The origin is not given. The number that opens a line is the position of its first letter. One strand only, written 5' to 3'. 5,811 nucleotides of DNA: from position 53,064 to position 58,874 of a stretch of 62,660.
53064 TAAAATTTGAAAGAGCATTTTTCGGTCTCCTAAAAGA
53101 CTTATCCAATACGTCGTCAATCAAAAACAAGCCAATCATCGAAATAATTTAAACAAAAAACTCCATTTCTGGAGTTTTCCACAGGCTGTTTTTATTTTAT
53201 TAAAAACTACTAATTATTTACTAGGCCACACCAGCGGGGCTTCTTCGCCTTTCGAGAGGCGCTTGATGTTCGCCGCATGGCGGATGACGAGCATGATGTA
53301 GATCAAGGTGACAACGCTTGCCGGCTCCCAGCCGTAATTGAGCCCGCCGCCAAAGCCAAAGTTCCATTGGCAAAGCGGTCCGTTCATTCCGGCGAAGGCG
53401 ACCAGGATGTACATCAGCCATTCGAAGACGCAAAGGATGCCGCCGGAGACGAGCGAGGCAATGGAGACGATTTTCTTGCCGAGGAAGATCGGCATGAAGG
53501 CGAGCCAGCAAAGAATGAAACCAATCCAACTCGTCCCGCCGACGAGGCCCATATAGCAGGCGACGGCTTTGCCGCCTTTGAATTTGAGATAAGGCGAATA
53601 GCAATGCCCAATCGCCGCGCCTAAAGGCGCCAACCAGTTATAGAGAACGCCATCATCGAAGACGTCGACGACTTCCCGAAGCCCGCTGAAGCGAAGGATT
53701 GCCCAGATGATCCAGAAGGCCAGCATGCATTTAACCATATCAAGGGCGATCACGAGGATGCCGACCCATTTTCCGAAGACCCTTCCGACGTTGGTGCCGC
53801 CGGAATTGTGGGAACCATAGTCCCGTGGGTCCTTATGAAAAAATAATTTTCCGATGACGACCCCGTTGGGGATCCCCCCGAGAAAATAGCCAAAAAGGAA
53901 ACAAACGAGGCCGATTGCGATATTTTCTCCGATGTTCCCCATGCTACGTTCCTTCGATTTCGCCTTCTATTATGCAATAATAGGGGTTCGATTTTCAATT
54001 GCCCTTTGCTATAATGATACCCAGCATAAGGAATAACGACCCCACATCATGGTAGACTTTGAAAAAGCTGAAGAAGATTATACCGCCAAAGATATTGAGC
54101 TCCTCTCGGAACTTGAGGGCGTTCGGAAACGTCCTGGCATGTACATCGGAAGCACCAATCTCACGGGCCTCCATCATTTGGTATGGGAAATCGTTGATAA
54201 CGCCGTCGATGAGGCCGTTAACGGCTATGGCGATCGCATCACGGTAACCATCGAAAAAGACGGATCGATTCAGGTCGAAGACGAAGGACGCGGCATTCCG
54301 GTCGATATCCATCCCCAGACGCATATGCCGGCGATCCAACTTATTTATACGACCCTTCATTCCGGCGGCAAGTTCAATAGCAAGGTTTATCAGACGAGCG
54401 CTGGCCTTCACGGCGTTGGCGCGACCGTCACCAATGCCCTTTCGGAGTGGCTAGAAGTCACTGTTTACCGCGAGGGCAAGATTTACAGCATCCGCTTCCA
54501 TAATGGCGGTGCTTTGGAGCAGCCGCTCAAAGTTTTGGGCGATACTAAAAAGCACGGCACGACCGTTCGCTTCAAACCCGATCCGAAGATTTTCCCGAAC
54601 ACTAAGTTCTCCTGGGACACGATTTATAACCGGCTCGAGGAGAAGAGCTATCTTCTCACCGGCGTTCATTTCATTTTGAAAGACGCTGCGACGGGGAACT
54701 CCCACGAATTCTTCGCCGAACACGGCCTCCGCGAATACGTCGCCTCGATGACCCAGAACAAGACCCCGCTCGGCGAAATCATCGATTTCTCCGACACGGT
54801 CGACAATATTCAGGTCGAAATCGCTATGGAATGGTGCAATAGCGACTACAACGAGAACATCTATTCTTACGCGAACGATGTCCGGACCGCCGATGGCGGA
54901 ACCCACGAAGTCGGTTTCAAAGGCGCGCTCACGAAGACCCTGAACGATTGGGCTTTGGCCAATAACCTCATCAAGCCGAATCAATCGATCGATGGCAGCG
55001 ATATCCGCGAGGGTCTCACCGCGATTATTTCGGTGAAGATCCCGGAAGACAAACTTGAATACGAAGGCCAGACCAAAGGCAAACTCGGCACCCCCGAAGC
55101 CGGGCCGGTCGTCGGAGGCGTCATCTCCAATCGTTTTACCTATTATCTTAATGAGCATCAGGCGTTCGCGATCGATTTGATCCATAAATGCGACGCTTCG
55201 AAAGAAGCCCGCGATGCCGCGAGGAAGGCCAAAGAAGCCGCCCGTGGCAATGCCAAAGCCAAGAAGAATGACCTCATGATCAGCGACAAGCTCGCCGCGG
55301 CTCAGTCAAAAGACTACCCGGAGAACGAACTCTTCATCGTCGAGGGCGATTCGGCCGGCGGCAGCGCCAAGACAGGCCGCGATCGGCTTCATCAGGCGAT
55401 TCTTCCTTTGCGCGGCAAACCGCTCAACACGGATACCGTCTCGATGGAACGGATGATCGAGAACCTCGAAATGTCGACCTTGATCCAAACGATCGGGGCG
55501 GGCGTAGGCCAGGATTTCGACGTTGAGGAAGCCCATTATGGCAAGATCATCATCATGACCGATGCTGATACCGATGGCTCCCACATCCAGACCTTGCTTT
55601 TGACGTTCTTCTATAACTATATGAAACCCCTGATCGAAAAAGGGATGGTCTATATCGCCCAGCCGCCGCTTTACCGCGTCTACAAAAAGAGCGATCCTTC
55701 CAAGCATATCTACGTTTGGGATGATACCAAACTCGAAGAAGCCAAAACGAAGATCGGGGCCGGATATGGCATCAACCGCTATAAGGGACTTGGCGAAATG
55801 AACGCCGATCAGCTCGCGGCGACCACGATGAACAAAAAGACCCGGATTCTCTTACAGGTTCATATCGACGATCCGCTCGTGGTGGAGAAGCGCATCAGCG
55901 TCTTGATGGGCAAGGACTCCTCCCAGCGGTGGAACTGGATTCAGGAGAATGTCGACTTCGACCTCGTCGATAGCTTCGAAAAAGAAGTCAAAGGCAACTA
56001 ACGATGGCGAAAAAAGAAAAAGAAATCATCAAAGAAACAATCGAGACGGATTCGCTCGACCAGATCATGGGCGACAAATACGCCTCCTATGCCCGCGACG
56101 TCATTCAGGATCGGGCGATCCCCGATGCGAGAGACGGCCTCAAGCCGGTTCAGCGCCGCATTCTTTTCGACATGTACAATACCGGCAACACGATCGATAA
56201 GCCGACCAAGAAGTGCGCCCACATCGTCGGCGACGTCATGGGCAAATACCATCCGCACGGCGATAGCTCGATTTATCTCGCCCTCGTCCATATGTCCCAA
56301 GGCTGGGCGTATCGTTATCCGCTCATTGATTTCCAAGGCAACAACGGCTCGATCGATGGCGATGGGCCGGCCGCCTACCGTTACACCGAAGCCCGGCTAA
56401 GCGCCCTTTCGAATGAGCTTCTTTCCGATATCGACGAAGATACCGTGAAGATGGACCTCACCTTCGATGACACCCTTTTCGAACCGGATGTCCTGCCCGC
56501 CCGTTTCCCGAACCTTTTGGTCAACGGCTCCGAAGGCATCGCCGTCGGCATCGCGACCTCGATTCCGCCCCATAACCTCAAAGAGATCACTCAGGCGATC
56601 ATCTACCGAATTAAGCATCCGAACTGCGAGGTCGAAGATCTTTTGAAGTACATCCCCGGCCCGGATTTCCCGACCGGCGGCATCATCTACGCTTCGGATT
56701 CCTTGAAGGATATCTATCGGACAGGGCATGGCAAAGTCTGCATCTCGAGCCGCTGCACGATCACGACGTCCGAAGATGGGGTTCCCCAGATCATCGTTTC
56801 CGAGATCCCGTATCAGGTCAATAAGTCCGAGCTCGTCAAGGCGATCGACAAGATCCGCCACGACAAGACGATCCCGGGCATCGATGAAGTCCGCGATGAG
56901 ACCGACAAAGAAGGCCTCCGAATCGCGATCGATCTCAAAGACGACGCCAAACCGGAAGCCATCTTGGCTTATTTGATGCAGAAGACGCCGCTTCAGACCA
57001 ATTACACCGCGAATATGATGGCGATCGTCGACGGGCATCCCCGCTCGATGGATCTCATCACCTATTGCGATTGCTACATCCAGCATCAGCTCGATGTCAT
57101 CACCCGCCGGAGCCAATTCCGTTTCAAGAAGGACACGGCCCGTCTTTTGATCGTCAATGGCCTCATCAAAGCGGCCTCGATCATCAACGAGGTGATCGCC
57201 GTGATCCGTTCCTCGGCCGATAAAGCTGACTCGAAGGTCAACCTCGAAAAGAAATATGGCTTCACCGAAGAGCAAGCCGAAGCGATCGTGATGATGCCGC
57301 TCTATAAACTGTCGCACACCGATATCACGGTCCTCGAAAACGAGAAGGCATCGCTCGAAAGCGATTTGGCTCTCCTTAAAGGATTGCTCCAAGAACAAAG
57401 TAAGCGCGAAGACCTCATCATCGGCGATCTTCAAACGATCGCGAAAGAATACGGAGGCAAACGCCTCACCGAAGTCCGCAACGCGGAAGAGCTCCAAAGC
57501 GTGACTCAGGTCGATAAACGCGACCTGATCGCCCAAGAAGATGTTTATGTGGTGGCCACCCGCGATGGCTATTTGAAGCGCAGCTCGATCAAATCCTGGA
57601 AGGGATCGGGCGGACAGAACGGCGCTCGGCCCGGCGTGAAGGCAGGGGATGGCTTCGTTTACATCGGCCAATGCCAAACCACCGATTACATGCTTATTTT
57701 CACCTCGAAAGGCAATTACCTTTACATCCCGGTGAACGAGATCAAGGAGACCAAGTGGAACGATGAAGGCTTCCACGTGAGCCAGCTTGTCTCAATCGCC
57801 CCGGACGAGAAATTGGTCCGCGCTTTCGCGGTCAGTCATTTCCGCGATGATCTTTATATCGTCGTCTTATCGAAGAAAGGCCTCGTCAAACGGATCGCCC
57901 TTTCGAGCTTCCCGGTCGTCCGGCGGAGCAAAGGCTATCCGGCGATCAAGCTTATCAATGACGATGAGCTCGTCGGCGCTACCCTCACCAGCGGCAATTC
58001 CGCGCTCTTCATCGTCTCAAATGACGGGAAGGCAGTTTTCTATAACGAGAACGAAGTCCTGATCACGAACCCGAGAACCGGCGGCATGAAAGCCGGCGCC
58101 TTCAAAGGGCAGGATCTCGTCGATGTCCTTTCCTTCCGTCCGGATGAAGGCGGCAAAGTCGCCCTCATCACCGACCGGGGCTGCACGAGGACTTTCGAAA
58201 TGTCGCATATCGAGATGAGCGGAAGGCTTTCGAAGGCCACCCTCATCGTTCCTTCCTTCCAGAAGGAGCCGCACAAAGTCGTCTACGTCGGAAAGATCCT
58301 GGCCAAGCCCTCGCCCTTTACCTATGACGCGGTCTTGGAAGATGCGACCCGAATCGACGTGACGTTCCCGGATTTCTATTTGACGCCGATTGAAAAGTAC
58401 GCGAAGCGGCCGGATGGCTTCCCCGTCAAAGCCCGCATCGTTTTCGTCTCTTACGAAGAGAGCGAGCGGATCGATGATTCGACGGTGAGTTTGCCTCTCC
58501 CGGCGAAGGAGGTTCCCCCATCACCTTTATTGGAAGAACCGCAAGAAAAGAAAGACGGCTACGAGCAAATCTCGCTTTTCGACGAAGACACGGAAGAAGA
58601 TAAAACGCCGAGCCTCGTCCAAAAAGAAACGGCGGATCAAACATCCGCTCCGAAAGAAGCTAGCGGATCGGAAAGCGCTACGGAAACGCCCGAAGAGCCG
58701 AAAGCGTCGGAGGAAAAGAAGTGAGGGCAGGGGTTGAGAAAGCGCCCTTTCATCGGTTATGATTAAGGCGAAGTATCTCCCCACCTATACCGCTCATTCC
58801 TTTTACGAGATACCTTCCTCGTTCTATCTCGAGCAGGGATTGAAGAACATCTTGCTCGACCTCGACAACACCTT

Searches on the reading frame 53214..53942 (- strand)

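Call 30: search_protein_families(library=pfam, max_evalue=0.00001, proteins=[window:53214-53942:-])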
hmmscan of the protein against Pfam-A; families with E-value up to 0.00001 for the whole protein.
window:53214-53942:- (242 aa): 1 family
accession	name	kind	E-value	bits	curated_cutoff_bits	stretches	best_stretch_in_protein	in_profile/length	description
PF02660.20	G3P_acyltransf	-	1.1e-41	143.2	24.1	1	17-229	1-164/164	Glycerol-3-phosphate acyltransferase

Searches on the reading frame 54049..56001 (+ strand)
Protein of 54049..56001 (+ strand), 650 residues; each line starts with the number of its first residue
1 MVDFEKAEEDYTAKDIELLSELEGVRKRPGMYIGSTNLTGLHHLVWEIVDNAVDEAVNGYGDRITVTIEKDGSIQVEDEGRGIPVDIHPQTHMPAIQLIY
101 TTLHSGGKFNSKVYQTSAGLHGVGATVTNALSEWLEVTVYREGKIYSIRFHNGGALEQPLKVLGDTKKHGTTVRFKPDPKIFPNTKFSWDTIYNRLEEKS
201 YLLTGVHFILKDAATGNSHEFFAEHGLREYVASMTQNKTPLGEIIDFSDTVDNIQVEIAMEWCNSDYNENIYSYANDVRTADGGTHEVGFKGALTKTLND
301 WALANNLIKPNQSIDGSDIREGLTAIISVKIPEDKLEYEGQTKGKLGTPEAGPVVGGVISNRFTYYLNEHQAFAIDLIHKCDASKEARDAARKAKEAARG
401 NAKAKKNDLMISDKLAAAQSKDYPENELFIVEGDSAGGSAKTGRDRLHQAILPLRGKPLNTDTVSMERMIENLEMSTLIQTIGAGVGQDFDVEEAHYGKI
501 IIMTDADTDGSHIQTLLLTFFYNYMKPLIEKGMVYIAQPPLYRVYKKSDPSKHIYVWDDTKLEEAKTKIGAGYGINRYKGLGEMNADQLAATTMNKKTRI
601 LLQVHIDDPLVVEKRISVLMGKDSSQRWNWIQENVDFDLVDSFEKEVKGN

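Call 30: search_protein_families(library=pfam, max_evalue=0.00001, proteins=[window:54049-56001:+])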
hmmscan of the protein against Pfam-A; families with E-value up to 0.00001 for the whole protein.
window:54049-56001:+ (650 aa): 4 families
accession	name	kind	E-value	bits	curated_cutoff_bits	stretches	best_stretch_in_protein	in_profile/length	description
PF00204.31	DNA_gyraseB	-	7.9e-50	169.1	27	1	226-396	1-172/173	DNA gyrase B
PF00986.26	DNA_gyraseB_C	-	3.7e-22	78.7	29.8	1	572-632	3-63/63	DNA gyrase B subunit, carboxyl terminus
PF02518.31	HATPase_c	-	7e-18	65.5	26.4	1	39-179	4-109/111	Histidine kinase-, DNA gyrase B-, and HSP90-like ATPase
PF01751.28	Toprim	-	1.8e-17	63.8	23.1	1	427-538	1-95/96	Toprim domain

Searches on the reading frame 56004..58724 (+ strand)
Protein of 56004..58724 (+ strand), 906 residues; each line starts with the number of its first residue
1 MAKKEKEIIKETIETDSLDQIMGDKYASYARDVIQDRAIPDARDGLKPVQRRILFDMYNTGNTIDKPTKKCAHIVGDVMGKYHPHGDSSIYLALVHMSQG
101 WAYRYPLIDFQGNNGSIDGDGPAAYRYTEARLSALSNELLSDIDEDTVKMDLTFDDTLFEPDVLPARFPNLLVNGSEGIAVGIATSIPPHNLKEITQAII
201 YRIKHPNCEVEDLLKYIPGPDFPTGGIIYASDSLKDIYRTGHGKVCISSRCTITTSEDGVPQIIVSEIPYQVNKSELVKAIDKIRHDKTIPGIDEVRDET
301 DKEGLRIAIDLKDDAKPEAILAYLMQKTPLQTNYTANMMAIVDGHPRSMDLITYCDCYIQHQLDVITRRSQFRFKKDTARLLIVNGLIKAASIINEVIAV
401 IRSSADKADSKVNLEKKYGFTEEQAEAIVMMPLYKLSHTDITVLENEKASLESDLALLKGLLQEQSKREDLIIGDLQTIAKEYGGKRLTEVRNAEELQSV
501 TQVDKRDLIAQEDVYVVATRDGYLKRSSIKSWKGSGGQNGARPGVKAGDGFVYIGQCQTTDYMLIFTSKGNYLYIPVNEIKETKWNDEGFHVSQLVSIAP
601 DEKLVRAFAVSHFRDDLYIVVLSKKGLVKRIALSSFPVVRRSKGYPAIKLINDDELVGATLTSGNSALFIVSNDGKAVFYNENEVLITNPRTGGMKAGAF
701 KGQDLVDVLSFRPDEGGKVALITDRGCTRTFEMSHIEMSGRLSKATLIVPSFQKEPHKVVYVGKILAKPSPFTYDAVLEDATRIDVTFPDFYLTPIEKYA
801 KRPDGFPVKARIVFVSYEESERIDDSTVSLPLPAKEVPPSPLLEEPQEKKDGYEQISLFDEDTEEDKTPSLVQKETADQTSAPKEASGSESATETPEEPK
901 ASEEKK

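Call 30: search_protein_families(library=pfam, max_evalue=0.00001, proteins=[window:56004-58724:+])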
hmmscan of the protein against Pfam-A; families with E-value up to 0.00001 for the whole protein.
window:56004-58724:+ (906 aa): 2 families
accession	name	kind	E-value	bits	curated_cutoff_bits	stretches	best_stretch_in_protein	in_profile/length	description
PF00521.26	DNA_topoisoIV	-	5.5e-148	493.8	31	1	37-477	1-432/432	DNA gyrase/topoisomerase IV, subunit A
PF03989.18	DNA_gyraseA_C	-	1.3e-19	69.8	27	1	618-662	2-47/48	DNA gyrase C-terminal domain, beta-propeller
